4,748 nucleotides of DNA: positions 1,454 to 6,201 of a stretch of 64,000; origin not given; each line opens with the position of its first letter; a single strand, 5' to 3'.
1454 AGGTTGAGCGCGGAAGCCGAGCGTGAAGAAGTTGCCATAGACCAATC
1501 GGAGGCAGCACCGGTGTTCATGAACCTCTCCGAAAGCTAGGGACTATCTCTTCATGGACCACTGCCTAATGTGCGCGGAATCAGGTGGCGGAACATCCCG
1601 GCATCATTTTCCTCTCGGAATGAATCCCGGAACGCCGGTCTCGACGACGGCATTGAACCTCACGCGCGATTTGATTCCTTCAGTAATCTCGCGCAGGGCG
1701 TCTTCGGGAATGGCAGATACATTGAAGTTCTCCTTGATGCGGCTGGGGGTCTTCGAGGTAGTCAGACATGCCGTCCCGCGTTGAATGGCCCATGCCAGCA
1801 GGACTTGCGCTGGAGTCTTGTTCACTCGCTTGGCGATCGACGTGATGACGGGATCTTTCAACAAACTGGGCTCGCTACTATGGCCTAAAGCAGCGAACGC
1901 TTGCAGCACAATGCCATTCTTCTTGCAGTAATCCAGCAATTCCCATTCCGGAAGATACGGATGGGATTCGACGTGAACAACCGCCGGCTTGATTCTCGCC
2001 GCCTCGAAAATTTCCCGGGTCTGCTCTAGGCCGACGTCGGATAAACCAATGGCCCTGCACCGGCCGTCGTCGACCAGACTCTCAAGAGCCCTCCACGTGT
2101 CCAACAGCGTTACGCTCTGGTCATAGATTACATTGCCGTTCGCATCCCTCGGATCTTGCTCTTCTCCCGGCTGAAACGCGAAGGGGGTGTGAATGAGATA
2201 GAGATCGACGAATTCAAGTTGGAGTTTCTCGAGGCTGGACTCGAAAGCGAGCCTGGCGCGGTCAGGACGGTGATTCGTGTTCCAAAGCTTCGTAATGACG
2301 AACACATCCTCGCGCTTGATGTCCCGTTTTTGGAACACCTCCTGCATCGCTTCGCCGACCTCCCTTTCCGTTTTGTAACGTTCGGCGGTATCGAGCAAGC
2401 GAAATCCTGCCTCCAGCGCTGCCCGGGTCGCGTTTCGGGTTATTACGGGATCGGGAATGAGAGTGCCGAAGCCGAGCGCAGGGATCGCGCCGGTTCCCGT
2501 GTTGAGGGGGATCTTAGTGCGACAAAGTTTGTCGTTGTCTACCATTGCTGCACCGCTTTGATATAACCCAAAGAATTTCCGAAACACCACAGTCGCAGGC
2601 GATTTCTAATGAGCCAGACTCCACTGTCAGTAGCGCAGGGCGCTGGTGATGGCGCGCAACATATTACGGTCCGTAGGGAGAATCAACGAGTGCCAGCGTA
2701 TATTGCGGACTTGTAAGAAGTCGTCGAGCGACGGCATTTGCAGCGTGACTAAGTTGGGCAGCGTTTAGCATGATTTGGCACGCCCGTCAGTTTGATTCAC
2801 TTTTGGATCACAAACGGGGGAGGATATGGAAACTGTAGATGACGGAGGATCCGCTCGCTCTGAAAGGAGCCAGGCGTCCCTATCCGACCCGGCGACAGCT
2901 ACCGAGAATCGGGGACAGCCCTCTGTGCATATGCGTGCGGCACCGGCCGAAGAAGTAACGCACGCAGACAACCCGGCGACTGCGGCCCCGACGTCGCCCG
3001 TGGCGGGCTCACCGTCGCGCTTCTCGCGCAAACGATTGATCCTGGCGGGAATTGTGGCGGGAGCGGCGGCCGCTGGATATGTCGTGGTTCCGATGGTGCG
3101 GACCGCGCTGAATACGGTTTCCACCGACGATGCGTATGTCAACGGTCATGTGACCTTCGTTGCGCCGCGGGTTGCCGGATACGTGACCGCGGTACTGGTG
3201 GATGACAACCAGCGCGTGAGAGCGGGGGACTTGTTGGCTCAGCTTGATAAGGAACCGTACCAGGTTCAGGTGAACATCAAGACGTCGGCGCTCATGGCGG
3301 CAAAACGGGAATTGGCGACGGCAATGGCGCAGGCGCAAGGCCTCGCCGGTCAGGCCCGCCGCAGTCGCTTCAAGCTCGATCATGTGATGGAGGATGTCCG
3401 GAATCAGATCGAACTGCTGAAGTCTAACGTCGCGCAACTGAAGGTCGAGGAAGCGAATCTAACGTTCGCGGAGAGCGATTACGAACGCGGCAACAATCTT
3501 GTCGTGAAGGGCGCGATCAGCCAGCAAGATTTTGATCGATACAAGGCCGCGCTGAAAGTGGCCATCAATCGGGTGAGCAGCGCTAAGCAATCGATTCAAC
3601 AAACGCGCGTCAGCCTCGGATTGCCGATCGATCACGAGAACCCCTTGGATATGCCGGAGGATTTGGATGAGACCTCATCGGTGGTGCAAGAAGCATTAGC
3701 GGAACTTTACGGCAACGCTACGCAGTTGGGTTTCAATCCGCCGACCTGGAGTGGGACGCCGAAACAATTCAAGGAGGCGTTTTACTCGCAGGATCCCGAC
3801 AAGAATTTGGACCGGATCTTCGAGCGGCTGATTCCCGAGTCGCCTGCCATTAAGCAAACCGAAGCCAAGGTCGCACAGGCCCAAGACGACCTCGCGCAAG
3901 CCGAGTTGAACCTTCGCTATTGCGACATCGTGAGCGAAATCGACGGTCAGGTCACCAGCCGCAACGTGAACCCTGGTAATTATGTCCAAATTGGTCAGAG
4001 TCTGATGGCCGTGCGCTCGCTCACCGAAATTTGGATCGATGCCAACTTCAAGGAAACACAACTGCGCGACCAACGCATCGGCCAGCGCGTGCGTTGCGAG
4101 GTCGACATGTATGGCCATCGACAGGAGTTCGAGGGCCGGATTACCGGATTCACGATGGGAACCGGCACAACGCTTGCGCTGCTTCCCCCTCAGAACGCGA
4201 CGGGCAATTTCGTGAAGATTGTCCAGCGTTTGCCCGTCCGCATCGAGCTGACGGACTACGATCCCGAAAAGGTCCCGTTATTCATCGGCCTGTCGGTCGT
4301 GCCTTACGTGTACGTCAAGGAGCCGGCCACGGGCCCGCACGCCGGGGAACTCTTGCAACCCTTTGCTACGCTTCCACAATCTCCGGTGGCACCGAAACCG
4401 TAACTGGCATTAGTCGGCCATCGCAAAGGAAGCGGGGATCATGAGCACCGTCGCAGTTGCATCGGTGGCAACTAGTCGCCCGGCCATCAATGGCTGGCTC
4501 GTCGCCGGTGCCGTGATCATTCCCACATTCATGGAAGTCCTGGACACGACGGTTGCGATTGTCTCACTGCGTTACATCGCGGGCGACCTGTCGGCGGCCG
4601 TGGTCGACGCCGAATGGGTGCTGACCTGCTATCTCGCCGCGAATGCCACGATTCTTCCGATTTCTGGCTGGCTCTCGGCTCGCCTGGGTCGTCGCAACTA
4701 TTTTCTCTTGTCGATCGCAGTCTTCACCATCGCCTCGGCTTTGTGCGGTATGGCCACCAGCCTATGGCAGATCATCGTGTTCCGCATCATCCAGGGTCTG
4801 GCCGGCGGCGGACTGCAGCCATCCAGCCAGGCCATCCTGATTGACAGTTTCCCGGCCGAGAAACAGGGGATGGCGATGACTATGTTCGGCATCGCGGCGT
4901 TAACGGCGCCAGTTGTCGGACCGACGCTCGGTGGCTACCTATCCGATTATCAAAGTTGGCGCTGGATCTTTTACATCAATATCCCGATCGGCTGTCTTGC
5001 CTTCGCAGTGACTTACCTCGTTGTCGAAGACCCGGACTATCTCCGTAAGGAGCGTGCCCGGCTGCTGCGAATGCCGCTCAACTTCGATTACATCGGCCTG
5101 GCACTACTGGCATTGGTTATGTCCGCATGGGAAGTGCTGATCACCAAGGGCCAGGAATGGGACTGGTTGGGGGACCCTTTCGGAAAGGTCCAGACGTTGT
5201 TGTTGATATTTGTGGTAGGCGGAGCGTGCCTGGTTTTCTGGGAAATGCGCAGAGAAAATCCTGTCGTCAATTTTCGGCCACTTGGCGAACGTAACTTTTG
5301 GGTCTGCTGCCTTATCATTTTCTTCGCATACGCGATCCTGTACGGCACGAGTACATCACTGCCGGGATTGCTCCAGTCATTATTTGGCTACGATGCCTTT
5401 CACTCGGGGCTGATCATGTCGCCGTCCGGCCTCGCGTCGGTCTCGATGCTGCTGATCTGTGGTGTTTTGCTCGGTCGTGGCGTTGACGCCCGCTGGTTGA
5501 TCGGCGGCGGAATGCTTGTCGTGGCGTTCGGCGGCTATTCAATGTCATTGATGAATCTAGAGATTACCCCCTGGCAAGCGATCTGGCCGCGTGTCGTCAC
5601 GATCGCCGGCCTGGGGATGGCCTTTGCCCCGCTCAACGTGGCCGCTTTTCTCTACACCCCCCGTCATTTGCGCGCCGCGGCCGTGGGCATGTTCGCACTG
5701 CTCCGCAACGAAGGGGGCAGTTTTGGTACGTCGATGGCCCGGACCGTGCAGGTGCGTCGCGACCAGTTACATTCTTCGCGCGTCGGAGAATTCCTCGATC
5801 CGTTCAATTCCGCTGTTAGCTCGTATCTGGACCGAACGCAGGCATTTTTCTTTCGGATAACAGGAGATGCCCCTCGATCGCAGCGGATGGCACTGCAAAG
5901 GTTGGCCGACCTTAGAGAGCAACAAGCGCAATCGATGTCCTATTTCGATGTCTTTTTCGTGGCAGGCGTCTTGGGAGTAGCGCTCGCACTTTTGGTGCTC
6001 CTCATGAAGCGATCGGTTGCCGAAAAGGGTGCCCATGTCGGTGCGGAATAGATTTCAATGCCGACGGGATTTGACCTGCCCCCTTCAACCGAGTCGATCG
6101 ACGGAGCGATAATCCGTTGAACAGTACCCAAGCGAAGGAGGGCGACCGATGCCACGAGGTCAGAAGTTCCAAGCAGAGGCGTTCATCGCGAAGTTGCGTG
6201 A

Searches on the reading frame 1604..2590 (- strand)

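Call 53: search_protein_families(library=pfam, proteins=[window:1604-2590:-], max_evalue=0.00001)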
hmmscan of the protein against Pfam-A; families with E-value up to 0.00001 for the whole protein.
window:1604-2590:- (328 aa): 1 family
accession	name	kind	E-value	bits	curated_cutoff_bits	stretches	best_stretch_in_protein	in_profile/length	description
PF00248.27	Aldo_ket_red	-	6.1e-45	154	24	1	53-303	23-287/291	Aldo/keto reductase family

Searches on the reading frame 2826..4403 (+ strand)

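Call 53: search_protein_families(library=pfam, proteins=[window:2826-4403:+], max_evalue=0.00001)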
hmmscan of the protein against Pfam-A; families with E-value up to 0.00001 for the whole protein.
window:2826-4403:+ (525 aa): 4 families
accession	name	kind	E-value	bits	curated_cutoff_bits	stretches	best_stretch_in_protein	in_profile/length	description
PF16576.10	HlyD_D23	-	2.1e-17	63.6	30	1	355-440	98-182/214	Barrel-sandwich domain of CusB or HlyD membrane-fusion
PF13437.12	HlyD_3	-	6.5e-12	46.6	22.2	1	368-442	2-76/106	HlyD family secretion protein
PF00529.27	CusB_dom_1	-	9.2e-10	39.1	26.5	1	422-490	15-82/89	Cation efflux system protein CusB domain 1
PF13533.13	Biotin_lipoyl_2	-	1.3e-09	38.1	29.8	1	111-141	2-32/32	Biotin-lipoyl like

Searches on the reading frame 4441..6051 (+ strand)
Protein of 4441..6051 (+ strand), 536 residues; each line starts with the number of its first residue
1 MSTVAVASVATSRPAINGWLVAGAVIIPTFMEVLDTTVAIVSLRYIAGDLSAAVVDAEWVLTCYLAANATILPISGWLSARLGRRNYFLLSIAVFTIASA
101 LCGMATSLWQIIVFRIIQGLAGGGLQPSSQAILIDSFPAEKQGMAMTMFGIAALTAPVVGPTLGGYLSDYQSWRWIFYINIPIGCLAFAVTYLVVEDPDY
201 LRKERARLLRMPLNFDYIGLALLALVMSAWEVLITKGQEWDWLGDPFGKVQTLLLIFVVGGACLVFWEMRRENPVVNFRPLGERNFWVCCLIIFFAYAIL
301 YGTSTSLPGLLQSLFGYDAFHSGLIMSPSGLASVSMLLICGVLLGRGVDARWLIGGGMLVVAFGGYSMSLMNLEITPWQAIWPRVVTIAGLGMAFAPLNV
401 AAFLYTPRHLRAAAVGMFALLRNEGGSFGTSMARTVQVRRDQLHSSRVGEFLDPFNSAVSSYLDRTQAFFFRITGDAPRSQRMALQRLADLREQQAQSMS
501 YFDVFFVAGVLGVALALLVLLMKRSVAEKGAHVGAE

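Call 53: search_protein_families(library=pfam, proteins=[window:4441-6051:+], max_evalue=0.00001)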
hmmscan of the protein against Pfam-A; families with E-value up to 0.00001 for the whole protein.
window:4441-6051:+ (536 aa): 3 families
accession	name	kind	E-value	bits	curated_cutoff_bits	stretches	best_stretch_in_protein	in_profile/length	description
PF07690.21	MFS_1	-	1.1e-53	182.8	33.4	1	29-429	5-346/347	Major Facilitator Superfamily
PF00083.30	Sugar_tr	-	5.1e-15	55.7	22.3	1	53-204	44-201/452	Sugar (and other) transporter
PF06609.19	TRI12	-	7.9e-06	25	23.2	0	62-293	85-318/599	Fungal trichothecene efflux pump (TRI12)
